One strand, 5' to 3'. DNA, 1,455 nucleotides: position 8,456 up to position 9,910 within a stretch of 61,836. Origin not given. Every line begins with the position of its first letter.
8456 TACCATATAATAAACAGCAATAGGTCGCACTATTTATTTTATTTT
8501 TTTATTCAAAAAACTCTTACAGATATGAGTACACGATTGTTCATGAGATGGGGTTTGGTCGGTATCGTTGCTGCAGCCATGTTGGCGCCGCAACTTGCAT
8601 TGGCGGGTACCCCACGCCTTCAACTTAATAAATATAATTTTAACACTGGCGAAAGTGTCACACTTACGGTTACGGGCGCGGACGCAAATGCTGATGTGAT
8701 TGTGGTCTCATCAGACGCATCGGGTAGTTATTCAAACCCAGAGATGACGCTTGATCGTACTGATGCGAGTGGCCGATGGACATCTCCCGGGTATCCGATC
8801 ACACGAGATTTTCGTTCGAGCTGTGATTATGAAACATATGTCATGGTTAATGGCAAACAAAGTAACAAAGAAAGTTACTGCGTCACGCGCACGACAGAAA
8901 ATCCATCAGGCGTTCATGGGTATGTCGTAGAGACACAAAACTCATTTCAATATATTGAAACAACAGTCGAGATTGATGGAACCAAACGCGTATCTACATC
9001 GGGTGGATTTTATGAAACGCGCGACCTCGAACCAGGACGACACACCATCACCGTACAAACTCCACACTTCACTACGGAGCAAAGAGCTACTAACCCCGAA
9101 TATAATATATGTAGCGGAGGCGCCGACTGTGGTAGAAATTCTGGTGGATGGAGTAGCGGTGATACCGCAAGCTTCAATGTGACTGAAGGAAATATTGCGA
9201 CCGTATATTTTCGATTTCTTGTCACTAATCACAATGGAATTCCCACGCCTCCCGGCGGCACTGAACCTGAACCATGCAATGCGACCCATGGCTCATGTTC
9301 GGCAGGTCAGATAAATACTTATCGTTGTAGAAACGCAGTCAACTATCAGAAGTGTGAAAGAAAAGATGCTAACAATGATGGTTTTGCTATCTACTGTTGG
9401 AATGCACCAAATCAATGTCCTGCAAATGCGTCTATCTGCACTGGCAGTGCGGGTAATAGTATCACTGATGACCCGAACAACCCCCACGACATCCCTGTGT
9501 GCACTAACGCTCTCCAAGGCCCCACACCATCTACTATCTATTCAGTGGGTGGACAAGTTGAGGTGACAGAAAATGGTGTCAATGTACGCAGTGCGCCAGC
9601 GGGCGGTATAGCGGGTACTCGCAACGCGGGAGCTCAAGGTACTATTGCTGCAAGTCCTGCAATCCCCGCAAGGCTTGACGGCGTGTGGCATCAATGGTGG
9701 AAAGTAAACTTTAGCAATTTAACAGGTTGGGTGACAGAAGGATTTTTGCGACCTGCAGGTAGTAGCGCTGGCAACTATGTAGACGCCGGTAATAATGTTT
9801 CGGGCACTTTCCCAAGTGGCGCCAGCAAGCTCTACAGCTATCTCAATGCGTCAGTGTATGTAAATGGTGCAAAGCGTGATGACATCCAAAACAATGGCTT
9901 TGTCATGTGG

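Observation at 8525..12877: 1450-aa secreted Cys/Trp/Pro-rich modular protein without recognisable anchor or enzymatic domain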

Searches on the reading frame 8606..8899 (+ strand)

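Call 38: search_protein_families(library=pfam, proteins=[window:8606-8899:+], max_evalue=10)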
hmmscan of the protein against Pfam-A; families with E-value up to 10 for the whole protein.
window:8606-8899:+ (98 aa): 2 families
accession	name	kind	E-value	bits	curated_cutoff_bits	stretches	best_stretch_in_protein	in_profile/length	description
PF13667.11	ThiC-associated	-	0.079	13.2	27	1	24-50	37-61/81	ThiC-associated domain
PF22902.2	NOMO1-like_9th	-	0.11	12.7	27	1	16-43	14-41/75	BOS complex subunit NOMO1-like, beta sandwich domain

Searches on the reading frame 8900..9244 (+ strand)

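Call 38: search_protein_families(library=pfam, proteins=[window:8900-9244:+], max_evalue=10)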
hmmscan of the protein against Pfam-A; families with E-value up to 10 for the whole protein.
window:8900-9244:+ (115 aa): 4 families
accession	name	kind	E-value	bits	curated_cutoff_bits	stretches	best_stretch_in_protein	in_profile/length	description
PF11008.14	DUF2846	-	0.00045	20.7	34.3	1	17-60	20-62/92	Protein of unknown function (DUF2846)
PF13620.12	CarboxypepD_reg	-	0.00095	19.9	32.3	1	5-62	2-64/82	Carboxypeptidase regulatory-like domain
PF18283.7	CBM77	-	0.0062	17.3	25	1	21-54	69-101/108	Carbohydrate binding module 77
PF13715.12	CarbopepD_reg_2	-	0.091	13.2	32.2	1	5-62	1-60/88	CarboxypepD_reg-like domain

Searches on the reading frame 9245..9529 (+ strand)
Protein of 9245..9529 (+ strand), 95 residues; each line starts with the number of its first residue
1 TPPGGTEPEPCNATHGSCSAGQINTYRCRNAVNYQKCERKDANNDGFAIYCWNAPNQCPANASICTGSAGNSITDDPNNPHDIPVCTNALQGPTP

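Call 38: search_protein_families(library=pfam, proteins=[window:9245-9529:+], max_evalue=10)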
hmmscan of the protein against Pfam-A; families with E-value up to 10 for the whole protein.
window:9245-9529:+ (95 aa): 1 family
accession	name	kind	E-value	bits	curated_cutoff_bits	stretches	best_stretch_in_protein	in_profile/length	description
PF22795.1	DUF4796_N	-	0.077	13.3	27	1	49-59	13-23/29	DUF4796 N-terminal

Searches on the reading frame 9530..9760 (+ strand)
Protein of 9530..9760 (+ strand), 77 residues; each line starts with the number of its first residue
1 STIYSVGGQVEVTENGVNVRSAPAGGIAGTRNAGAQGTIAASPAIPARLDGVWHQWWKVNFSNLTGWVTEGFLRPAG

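Call 38: search_protein_families(library=pfam, proteins=[window:9530-9760:+], max_evalue=10)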
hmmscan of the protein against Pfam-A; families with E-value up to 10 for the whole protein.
window:9530-9760:+ (77 aa): 1 family
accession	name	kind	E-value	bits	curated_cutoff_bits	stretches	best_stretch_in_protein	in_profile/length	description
PF08239.17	SH3_3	-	0.011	16.4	27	1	16-73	2-53/54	Bacterial SH3 domain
